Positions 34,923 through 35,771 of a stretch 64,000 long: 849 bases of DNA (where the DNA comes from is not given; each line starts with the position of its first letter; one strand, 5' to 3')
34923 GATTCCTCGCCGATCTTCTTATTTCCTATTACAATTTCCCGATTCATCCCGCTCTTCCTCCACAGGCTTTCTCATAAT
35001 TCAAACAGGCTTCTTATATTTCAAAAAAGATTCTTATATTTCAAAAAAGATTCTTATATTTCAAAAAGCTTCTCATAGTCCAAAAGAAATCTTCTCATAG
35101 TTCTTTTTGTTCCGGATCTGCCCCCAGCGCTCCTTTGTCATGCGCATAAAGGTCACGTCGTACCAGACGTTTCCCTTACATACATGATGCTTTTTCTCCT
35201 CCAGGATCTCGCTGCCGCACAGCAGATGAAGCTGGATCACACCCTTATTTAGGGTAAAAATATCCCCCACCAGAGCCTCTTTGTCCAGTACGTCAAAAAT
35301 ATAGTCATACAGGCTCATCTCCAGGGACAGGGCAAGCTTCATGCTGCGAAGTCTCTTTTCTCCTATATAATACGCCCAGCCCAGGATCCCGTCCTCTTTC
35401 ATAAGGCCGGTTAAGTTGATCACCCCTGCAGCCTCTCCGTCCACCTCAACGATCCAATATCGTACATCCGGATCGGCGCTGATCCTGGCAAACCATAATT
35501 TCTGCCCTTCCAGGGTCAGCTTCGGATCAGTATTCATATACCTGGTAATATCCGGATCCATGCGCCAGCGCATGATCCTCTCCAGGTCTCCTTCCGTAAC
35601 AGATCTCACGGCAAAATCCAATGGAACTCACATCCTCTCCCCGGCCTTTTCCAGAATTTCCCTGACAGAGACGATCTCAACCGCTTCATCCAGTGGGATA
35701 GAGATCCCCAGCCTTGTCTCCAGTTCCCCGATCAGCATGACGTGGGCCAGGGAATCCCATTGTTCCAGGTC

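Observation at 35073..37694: Carrier-protein loading module (FkbH-like + ACP + GNAT) sits where the PseH step belongs in the pseudaminic acid operon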

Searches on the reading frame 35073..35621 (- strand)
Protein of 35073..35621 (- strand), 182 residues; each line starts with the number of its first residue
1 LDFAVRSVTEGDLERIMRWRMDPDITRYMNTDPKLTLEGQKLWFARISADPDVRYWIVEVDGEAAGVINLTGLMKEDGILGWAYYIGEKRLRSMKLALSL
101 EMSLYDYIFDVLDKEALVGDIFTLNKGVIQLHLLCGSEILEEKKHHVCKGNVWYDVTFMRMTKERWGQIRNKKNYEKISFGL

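Call 4: search_protein_families(library=pfam, proteins=[window:35073-35621:-])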
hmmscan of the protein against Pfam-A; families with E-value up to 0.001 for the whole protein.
window:35073-35621:- (182 aa): 3 families
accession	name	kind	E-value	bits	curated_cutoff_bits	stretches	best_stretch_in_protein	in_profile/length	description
PF13302.13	Acetyltransf_3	-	4.2e-10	40.9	25.4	1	5-136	4-136/138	Acetyltransferase (GNAT) domain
PF13523.12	Acetyltransf_8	-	3.7e-07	30.3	27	1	10-138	3-138/145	Acetyltransferase (GNAT) domain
PF13420.13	Acetyltransf_4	-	7.6e-07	29.7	24.3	1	6-156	2-153/155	Acetyltransferase (GNAT) domain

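Call 5: search_protein_families(library=ncbifam, proteins=[window:35073-35621:-])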
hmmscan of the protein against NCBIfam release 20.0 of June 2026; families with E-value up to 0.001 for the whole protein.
window:35073-35621:- (182 aa): 1 family
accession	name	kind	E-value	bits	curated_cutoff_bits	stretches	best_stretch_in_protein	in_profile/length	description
TIGR03585.1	PseH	equivalog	2.2e-20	73.3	93.1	1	6-159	4-155/156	UDP-4-amino-4,6-dideoxy-N-acetyl-beta-L-altrosamine N-acetyltransferase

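Call 35: search_solved_structures(query=window:35073-35621:-, max_evalue=1, show_alignments=4)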
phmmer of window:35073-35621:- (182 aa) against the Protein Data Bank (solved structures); distinct sequences matched with E-value up to 1: 7.
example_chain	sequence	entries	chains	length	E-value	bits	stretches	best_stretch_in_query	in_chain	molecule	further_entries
4xpk_A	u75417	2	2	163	0.0002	24.5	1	10-137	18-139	N-Acetyltransferase, PseH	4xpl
3eo4_A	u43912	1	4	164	0.069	16.2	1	4-49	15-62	Uncharacterized protein MJ1062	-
3wr7_A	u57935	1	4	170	0.63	13.1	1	8-136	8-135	Spermidine N1-acetyltransferase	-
3tdn_A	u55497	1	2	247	0.74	12.9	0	53-78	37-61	FLR SYMMETRIC ALPHA-BETA TIM BARREL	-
3og3_A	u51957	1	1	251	0.75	12.8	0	53-78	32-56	Imidazole glycerol phosphate synthase subunit hisF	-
6cy6_A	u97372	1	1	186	0.8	12.8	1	8-136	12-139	Spermidine N(1)-acetyltransferase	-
2w6r_A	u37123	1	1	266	0.82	12.7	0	53-78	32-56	IMIDAZOLE GLYCEROL PHOSPHATE SYNTHASE SUBUNIT HISF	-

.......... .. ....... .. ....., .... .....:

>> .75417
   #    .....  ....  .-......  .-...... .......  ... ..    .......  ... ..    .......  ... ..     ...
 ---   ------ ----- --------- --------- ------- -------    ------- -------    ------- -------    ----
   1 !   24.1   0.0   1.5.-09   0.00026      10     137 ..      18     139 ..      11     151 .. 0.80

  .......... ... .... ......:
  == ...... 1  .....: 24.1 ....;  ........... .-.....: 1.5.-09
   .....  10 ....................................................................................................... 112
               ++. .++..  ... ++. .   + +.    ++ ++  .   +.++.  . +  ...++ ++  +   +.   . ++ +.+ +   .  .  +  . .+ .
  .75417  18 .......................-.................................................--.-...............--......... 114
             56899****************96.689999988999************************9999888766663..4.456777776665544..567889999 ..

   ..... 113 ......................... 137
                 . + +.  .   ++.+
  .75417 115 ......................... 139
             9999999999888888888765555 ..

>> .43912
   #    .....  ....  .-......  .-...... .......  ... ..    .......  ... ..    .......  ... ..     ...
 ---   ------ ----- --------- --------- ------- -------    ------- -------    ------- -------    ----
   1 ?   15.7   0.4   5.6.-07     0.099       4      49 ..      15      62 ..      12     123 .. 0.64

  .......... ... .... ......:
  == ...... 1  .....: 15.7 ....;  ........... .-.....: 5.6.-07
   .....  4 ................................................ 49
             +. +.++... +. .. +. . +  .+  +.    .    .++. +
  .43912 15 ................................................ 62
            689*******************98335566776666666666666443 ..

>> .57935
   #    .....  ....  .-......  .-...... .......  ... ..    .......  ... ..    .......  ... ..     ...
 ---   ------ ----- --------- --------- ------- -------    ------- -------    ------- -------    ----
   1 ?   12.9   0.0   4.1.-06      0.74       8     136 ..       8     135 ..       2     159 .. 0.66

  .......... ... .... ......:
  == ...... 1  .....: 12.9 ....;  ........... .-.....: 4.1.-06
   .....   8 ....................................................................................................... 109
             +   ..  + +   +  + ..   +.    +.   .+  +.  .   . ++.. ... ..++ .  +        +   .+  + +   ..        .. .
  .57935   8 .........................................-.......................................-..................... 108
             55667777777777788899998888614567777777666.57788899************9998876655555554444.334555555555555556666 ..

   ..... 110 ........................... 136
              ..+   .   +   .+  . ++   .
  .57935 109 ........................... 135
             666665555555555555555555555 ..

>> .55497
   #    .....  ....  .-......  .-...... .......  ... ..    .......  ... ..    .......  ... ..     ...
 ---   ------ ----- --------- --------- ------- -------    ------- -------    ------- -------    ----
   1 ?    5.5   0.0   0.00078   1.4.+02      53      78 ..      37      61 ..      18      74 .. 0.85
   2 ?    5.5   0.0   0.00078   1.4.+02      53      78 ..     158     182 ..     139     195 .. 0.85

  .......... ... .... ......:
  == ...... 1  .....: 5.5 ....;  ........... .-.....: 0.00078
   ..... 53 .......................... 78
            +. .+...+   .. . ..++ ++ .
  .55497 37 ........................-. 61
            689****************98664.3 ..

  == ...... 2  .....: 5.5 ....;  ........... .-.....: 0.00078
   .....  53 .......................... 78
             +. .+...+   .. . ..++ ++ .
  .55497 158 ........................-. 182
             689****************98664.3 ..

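Call 61: find_homologous_proteins(query=window:35073-35621:-, max_evalue=0.001)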
Query window:35073-35621:- (182 aa): 642 proteins with E <= 0.001 among 705 candidates; the best 120 are listed.
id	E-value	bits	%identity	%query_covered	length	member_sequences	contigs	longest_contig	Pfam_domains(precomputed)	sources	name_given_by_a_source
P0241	3.8e-118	410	100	99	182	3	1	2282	PF13420.14,PF13302.14,PF13523.13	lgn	-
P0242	7.5e-96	337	83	99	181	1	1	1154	PF13420.14,PF13302.14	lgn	-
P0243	2.1e-95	336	81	99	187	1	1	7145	PF13420.14,PF13302.14,PF13523.13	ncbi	-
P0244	4.2e-92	325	78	99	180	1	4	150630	PF13420.14,PF13302.14,PF13523.13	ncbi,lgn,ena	-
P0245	2.8e-91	322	78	99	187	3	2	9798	PF13420.14,PF13302.14,PF13523.13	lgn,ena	-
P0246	5.7e-91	321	76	100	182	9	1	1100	PF13420.14,PF13302.14,PF13523.13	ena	-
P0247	9.6e-91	321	77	99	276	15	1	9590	PF18765.8,PF13302.14,PF13523.13,PF01909.30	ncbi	-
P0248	1.5e-90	320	75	99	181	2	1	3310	PF13420.14,PF13302.14,PF13523.13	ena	-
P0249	3.6e-90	319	76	99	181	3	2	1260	PF13302.14,PF13523.13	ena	-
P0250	1.8e-89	317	76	99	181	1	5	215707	PF13420.14,PF13302.14,PF13523.13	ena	-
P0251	2.6e-89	316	74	99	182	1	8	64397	PF13420.14,PF13302.14,PF13523.13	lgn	-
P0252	8.9e-89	314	75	99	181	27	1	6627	PF13420.14,PF13302.14,PF13523.13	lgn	-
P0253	2.5e-88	313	74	99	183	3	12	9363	PF13420.14,PF13302.14,PF13523.13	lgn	-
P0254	2.7e-88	313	73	99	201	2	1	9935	PF13420.14,PF13302.14,PF13523.13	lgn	-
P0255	2.8e-88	313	75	99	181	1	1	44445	PF13420.14,PF13302.14,PF13523.13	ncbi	-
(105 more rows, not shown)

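Call 69: predict_structure(alignment_id=A3)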
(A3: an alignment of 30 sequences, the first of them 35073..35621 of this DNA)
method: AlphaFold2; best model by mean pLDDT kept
length: 182 residues; sequences in the alignment: 30
mean_pLDDT: 94.1   pTM: 0.88
mean pLDDT of the five models: 94.1, 93.7, 93.1, 91.8, 91.2
residues with pLDDT >= 90: 160; 70-90: 21; 50-70: 1; < 50: 0
segments of 3 or more residues with pLDDT < 50: none
pLDDT, mean of each block of 10 residues (from residue 1): 94 95 86 88 95 97 97 96 94 96 97 96 94 97 92 94 98 95 64
secondary structure, 60 per line:
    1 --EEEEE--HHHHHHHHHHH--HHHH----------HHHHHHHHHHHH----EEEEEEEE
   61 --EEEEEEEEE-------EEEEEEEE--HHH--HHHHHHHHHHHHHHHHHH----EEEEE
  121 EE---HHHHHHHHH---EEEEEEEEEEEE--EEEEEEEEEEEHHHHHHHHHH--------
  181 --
elements in order: E3-7 H10-20 H23-26 H37-48 E53-60 E63-71 E79-86 H94-111 E116-122 H126-134 E138-149 E152-162 H163-172

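Call 73: fold_search(model_id=the predicted structure, library=pdb)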
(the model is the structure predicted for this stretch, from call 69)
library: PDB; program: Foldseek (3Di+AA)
matches with E <= 10: 1397; with E <= 0.001: 515
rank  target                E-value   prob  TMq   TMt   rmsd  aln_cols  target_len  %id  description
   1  3wr7_A                4.4e-14  1.00  0.86  0.92   1.7       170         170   18  Crystal Structure of Spermidine Acetyltransferase from Escherichia coli (released 2015-09-02)
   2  8fv1_A                8.6e-14  1.00  0.84  0.92   1.6       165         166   18  SpeG spermidine N-acetyltransferase from Staphylococcus aureus in complex with spermine (released 2023-02-08)
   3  8fv0_B                1.9e-13  1.00  0.84  0.93   1.7       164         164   18  SpeG spermidine N-acetyltransferase from Staphylococcus aureus in complex with spermine (released 2023-04-26)
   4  4mj8_B                2.3e-13  1.00  0.84  0.91   1.8       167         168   17  Crystal structure of spermidine N-acetyltransferase from Vibrio cholerae in complex with polyamine (released 2013-09-25)
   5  6e1x_C                3.5e-13  1.00  0.82  0.84   3.4       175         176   16  Crystal structure of product-bound complex of spermidine/spermine N-acetyltransferase SpeG (released 2019-07-10)
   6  6cy6                  6.8e-13  1.00  0.81  0.87   3.1       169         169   18  Crystal structure of spermidine/spermine N-acetyltransferase SpeG from Escherichia coli in complex with tris(hydroxymeth (released 2018-04-18)
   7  6vfn_A                7.2e-13  1.00  0.85  0.92   1.7       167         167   16  Crystal structure of SpeG allosteric polyamine acetyltransferase from Bacillus thuringiensis in complex with spermine (released 2020-02-19)
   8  7kwj_B                7.7e-13  1.00  0.83  0.90   1.8       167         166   17  Spermidine N-acetyltransferase SpeG K23-Q34 chimera from Vibrio cholerae and hSSAT (released 2020-12-16)
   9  6vfm_A                2.3e-12  1.00  0.78  0.84   3.2       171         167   18  Crystal structure of SpeG allosteric polyamine acetyltransferase from Bacillus thuringiensis (released 2020-02-19)
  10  6d72_C                2.8e-12  1.00  0.77  0.79   3.5       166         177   17  Crystal structure of spermidine/spermine N-acetyltransferase SpeG from Yersinia pestis in complex with calcium ions. (released 2018-05-16)
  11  7kwq_C                3.5e-12  1.00  0.78  0.84   3.2       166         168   17  Spermidine N-acetyltransferase SpeG R149-K152 chimera from Vibrio cholerae and hSSAT (released 2020-12-16)
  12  5wif_A                3.8e-12  1.00  0.77  0.84   3.6       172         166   17  Crystal structure of spermidine/spermine N-acetyltransferase SpeG from Yersinia pestis (released 2017-08-02)
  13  7kwj_A                5.4e-12  1.00  0.80  0.89   2.3       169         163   15  Spermidine N-acetyltransferase SpeG K23-Q34 chimera from Vibrio cholerae and hSSAT (released 2020-12-16)
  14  7kx3_A                5.8e-12  1.00  0.79  0.85   3.2       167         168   17  SpeG Spermidine N-acetyltransferase F149G mutant from Vibrio cholerae (released 2020-12-16)
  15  4r9m_C                6.1e-12  1.00  0.75  0.83   3.5       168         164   19  Crystal structure of spermidine N-acetyltransferase from Escherichia coli (released 2014-11-05)
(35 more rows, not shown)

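Call 94: search_protein_representatives(protein=window:35073-35621:-)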
Query: 182 residues. Proteins with E-value up to 0.001 (for the whole library): 1668; up to 1e-10: 333; up to 1e-30: 19. The best 150 are listed.
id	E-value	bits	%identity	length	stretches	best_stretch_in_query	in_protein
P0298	4.6e-84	297.2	71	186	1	3-180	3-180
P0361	1.7e-53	197.5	52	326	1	3-180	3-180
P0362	2.4e-53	197.1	50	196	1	1-180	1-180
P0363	1.1e-52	194.9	72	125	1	58-180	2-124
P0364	9.9e-47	175.5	48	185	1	4-180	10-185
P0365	2.7e-46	174.1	66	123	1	2-114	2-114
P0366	1.6e-45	171.6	49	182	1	3-176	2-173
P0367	4.8e-45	170.0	46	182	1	1-180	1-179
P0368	4.9e-42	160.2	46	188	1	5-180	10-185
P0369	4.2e-40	153.9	43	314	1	5-180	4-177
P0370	5.3e-39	150.3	40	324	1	1-180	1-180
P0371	8.2e-39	149.7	42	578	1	4-180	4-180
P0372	3.5e-38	147.6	40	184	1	6-180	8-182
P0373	5.5e-37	143.7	40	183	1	6-180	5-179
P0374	2.2e-35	138.5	64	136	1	2-100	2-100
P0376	2.0e-32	128.8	37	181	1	3-179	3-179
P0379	5.0e-30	121.0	35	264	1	5-177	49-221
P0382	7.3e-28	114.0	34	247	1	2-168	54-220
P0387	4.9e-27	111.3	29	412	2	4-168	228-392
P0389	6.6e-26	107.6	33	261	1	4-178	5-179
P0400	1.4e-22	96.8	34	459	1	5-176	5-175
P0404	3.0e-22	95.7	33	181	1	6-179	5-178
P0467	8.8e-17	77.9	29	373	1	3-170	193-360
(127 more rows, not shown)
